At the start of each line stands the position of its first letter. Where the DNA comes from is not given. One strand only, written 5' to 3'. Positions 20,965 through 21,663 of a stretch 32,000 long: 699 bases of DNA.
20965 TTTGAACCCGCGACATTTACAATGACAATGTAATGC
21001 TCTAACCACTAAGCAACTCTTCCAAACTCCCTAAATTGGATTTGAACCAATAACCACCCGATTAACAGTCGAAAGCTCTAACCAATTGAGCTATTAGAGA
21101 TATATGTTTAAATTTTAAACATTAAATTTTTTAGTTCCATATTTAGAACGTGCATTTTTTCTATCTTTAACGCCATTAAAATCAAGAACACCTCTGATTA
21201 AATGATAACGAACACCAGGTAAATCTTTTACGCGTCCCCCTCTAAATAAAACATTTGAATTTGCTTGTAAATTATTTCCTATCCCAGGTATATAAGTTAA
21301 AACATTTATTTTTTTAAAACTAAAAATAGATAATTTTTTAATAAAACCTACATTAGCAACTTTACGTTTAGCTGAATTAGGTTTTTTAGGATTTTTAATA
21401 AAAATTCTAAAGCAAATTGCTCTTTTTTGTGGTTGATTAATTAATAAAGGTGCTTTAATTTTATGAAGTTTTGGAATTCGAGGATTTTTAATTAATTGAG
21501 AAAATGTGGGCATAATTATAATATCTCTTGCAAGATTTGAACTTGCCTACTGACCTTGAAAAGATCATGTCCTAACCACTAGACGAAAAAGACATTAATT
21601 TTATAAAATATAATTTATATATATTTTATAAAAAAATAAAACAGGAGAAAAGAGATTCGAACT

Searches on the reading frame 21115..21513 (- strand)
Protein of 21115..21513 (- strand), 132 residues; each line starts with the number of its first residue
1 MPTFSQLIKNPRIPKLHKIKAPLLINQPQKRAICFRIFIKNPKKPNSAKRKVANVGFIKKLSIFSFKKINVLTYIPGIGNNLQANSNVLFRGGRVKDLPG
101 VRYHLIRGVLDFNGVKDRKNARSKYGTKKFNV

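Call 6: search_protein_families(library=pfam, proteins=[window:21115-21513:-])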
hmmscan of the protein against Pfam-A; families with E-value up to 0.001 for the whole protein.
window:21115-21513:- (132 aa): 1 family
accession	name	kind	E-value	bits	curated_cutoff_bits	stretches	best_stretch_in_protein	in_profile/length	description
PF00164.32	Ribosom_S12_S23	-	7.4e-23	80.8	22.3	1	18-128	2-106/110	Ribosomal protein S12/S23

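Call 7: find_encoding_contigs(protein=window:21115-21513:-, flank=10000, max_places=10)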
Protein window:21115-21513:- (132 aa): 1 contig read that carries it; 1 place shown.
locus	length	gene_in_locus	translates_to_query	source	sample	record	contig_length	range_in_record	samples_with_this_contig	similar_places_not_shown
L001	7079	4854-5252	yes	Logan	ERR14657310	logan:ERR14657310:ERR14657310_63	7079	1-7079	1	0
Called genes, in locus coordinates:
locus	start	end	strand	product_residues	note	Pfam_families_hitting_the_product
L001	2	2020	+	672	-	?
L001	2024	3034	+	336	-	PF00146:NADHdh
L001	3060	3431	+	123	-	PF00238:Ribosomal_L14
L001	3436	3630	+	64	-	-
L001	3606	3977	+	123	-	-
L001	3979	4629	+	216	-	PF00177:Ribosomal_S7 (faint)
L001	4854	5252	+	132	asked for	PF00164:Ribosom_S12_S23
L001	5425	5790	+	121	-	PF00507:Oxidored_q4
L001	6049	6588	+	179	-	PF00499:Oxidored_q3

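Call 28: list_cluster_members(proteins=[P0001, P0003, window:21115-21513:-, window:13866-14165:-, window:19779-20372:-])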
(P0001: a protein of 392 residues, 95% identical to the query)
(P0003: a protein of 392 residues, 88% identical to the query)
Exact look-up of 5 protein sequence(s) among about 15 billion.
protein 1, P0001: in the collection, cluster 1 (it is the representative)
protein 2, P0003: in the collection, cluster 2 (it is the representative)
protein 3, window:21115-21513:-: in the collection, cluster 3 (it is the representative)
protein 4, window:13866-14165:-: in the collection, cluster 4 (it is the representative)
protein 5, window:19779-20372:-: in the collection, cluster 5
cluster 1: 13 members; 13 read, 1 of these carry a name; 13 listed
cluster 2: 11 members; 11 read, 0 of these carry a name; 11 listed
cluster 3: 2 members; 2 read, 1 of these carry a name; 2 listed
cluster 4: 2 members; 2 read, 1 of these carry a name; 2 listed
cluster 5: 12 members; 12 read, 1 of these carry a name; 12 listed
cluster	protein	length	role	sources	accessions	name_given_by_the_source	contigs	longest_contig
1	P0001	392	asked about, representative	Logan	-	-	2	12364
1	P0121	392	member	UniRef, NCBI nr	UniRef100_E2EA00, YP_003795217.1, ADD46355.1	NADH dehydrogenase subunit 7 n=1 Tax=Proteromonas lacertae TaxID=42746 RepID=E2EA00_PROLC | NADH dehydrogenase subunit 7 [Proteromonas lacertae]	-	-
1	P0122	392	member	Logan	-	-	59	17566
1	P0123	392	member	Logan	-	-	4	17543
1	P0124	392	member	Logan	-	-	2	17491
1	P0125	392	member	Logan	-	-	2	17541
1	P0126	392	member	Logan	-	-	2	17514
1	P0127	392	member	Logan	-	-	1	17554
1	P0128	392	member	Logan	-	-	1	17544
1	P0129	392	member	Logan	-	-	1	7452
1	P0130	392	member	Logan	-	-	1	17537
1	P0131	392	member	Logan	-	-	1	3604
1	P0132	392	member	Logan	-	-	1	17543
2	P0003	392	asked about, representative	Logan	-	-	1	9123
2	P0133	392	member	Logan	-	-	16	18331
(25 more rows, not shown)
